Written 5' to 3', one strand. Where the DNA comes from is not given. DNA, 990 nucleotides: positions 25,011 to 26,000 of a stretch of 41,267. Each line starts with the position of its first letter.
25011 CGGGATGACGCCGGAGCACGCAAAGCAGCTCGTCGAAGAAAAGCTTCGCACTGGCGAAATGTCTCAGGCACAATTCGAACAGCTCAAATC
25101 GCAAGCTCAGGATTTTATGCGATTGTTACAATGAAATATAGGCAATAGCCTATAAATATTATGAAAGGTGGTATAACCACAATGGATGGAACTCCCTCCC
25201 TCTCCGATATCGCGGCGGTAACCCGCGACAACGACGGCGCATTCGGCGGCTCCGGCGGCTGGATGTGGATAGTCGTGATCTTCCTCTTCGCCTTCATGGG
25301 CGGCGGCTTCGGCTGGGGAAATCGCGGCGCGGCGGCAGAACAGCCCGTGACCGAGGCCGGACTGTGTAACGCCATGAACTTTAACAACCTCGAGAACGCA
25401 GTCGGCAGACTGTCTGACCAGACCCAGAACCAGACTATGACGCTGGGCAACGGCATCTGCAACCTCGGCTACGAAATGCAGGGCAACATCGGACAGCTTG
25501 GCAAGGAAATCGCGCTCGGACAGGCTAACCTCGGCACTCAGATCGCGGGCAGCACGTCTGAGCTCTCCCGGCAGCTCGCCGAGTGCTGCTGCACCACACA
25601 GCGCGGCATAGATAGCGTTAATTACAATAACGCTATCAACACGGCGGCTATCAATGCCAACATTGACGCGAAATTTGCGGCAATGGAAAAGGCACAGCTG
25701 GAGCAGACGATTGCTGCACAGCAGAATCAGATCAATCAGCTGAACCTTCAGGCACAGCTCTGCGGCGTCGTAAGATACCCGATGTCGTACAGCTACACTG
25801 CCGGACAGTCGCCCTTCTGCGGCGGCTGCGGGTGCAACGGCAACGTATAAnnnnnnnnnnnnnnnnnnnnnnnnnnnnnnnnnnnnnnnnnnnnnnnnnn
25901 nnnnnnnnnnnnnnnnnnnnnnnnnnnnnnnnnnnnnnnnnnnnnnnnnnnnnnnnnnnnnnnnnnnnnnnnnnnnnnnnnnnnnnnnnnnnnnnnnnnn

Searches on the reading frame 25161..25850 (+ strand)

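Call 6: search_protein_families(library=pfam, proteins=[window:25161-25850:+], max_evalue=0.1)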
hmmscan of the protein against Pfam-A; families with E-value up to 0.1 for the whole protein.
window:25161-25850:+ (229 aa): 0 families

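Call 7: search_protein_families(library=phrogs, proteins=[window:25161-25850:+], max_evalue=0.1)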
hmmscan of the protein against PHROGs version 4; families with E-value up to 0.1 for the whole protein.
window:25161-25850:+ (229 aa): 2 families
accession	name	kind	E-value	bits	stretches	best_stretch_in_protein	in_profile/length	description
phrog_16490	-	unknown function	1.6e-17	65.1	1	9-196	6-194/286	-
phrog_8119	-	unknown function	0.091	13.1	0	125-196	252-314/332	-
